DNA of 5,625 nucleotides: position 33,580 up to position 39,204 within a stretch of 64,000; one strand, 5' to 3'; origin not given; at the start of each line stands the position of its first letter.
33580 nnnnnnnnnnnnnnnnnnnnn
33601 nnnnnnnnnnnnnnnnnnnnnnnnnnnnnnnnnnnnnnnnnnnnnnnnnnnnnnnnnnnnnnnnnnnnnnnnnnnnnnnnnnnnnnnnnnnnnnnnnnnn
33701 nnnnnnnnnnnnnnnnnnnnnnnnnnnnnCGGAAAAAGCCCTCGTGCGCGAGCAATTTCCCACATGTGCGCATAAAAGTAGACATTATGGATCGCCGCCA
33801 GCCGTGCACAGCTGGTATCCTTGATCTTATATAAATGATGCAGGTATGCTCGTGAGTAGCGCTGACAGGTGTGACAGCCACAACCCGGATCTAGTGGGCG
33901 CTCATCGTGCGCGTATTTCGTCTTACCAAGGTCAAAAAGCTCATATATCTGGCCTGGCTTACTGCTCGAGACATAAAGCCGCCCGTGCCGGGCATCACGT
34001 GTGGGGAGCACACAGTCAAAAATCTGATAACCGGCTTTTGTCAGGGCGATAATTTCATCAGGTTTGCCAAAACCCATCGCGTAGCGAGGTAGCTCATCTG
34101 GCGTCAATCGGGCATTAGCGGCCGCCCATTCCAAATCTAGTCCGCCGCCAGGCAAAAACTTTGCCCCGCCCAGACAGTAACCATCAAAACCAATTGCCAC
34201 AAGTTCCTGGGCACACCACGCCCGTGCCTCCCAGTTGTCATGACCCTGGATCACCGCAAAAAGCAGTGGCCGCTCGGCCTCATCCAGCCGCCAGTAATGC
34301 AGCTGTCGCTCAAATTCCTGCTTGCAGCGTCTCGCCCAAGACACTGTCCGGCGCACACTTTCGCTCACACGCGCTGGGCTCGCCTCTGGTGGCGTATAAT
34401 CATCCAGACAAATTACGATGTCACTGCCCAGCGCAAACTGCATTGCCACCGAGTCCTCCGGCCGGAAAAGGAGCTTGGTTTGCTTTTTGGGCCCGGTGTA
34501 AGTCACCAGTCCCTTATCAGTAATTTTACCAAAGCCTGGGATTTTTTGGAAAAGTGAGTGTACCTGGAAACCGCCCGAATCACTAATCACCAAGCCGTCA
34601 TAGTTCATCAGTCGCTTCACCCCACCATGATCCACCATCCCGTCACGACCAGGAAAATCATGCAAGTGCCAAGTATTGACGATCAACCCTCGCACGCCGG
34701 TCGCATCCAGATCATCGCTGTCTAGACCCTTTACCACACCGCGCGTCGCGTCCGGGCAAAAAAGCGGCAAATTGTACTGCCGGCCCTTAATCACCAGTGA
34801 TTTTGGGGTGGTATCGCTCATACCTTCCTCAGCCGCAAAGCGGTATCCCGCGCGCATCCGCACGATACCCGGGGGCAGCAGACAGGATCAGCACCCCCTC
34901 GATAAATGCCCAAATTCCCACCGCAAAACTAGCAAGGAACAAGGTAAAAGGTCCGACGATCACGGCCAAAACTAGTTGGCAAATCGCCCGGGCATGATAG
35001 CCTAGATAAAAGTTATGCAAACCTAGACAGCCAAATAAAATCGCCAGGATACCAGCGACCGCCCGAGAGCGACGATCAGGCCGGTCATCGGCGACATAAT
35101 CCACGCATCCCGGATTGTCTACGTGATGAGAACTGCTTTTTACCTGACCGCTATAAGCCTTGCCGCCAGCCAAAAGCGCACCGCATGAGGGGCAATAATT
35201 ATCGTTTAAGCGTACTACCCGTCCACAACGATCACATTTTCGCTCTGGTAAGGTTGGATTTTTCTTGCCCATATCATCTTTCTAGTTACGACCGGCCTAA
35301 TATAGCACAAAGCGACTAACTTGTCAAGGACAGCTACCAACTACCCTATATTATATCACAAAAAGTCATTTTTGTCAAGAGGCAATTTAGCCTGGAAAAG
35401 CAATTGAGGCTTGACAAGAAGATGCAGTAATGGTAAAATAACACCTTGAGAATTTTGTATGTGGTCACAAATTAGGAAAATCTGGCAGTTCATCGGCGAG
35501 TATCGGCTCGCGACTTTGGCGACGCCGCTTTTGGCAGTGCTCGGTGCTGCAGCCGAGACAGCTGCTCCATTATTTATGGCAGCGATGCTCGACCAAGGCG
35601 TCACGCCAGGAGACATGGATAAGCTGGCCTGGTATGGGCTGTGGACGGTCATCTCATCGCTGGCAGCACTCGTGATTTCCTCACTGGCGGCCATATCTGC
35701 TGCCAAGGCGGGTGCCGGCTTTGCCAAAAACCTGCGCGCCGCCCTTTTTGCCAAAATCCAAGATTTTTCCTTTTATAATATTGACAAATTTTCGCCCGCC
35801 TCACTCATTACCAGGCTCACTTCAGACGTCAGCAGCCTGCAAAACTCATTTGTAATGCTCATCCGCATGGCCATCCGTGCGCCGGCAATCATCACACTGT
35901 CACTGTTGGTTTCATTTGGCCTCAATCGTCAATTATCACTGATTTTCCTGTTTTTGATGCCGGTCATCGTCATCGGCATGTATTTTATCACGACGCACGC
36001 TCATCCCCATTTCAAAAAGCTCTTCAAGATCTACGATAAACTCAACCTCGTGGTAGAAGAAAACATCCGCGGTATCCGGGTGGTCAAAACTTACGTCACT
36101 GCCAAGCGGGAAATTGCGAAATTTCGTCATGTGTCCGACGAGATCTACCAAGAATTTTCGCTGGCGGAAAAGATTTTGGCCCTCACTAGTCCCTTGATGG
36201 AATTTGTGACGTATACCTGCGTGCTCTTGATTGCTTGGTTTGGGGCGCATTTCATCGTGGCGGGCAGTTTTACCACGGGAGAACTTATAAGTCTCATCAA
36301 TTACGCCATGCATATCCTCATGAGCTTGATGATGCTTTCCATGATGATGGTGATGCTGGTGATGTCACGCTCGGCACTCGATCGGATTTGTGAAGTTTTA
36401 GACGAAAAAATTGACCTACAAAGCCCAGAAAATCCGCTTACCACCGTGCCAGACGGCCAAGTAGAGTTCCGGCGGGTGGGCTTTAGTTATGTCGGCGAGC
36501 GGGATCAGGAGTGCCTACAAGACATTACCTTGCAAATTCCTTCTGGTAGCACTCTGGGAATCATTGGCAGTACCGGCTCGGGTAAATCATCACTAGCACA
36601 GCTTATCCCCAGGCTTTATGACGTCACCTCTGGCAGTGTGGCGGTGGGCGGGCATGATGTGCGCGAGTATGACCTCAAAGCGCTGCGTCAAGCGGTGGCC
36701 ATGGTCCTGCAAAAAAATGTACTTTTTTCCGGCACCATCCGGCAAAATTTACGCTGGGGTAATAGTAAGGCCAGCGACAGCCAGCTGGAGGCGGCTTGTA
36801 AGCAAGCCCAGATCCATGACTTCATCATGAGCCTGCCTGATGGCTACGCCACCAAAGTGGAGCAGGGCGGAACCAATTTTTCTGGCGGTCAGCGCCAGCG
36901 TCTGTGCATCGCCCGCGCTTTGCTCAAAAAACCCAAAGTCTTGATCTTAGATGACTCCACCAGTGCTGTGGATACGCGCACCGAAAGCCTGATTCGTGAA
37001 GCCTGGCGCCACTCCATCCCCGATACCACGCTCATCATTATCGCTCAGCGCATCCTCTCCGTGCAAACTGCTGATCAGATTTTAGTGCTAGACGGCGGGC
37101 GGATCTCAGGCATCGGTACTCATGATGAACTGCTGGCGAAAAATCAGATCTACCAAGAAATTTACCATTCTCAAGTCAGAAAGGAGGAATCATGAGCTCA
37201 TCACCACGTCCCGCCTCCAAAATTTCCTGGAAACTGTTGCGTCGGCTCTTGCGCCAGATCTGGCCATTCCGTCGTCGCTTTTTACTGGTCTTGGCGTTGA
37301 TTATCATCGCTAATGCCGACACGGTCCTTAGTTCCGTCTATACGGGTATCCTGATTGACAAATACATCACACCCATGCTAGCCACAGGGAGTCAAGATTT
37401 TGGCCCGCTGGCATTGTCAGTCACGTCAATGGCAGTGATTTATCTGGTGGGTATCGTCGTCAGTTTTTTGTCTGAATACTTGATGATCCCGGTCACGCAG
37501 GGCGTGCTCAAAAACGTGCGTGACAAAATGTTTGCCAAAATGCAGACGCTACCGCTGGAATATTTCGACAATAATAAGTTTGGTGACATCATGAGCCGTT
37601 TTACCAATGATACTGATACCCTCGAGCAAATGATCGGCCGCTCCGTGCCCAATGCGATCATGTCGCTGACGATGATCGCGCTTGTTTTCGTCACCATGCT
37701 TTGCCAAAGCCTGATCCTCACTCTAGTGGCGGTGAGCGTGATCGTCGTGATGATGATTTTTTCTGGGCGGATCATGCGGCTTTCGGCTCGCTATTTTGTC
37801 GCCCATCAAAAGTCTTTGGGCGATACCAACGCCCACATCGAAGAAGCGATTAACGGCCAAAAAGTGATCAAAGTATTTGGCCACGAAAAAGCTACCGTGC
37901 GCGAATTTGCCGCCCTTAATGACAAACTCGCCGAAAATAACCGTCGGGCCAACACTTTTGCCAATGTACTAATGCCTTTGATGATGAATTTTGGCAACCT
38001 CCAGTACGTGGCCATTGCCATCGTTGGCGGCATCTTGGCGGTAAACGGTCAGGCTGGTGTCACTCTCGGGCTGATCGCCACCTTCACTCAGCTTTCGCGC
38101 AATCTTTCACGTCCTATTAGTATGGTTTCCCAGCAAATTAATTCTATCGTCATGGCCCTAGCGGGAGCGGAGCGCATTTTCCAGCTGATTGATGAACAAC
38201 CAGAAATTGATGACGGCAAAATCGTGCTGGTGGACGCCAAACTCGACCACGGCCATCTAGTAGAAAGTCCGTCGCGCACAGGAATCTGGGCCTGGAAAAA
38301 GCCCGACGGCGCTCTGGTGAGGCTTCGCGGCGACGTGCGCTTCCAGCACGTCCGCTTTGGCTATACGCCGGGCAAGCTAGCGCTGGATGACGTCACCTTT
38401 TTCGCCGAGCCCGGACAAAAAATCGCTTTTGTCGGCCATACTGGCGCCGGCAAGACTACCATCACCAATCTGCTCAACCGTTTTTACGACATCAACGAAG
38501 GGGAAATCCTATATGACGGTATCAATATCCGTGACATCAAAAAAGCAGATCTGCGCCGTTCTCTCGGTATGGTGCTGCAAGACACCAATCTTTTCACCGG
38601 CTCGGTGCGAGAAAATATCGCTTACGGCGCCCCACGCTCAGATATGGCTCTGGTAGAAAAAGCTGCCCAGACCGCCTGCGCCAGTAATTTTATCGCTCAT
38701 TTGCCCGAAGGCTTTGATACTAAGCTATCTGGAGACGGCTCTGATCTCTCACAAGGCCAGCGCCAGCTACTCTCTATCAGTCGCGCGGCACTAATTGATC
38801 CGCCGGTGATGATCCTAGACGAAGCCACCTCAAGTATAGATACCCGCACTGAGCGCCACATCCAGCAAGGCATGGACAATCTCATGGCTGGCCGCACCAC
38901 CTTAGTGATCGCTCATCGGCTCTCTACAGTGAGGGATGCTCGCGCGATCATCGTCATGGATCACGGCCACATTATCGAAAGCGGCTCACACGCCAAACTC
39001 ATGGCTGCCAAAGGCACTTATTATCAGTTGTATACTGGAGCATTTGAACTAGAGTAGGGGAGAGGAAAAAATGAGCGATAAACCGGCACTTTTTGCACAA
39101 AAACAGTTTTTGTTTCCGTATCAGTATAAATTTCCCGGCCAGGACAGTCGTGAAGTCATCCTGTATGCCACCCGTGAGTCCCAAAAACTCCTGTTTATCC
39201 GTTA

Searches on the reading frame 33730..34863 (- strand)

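Call 79: search_protein_families(library=pfam, proteins=[window:33730-34863:-], max_evalue=0.00001)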
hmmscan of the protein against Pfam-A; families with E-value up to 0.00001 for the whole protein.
window:33730-34863:- (378 aa): 1 family
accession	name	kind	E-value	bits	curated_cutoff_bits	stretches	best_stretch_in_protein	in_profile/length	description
PF01702.25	TGT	-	1.3e-84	284.8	26.3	1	25-373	10-337/357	Queuine tRNA-ribosyltransferase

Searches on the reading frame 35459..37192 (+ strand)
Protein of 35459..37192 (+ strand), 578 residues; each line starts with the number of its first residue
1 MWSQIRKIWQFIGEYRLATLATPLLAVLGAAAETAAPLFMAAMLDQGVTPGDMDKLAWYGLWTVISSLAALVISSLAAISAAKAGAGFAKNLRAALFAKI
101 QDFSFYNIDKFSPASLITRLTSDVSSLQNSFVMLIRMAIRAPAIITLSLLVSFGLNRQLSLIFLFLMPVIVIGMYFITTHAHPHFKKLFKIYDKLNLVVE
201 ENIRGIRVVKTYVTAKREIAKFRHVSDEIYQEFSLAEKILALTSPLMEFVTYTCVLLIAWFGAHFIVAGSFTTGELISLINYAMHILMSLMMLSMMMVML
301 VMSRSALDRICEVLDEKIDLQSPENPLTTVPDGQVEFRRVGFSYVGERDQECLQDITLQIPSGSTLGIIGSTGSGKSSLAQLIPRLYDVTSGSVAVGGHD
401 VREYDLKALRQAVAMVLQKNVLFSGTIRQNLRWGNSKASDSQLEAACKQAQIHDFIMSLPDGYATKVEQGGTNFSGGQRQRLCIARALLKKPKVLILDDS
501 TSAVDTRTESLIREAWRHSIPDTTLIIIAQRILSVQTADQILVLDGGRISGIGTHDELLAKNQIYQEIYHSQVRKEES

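Call 79: search_protein_families(library=pfam, proteins=[window:35459-37192:+], max_evalue=0.00001)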
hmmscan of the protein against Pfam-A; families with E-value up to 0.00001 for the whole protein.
window:35459-37192:+ (578 aa): 2 families
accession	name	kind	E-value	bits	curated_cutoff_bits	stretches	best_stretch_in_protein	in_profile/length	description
PF00664.28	ABC_membrane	-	9.2e-40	137.5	28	1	23-289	5-273/274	ABC transporter transmembrane region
PF00005.33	ABC_tran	-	2.5e-32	112.8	25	1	353-502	1-137/137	ABC transporter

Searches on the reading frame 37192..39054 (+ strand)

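Call 79: search_protein_families(library=pfam, proteins=[window:37192-39054:+], max_evalue=0.00001)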
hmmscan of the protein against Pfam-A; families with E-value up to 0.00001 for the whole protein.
window:37192-39054:+ (621 aa): 2 families
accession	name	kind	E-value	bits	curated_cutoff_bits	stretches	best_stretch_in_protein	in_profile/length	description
PF00664.28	ABC_membrane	-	7.7e-47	160.7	28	1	31-305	2-270/274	ABC transporter transmembrane region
PF00005.33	ABC_tran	-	1.2e-28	100.9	25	1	398-547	1-137/137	ABC transporter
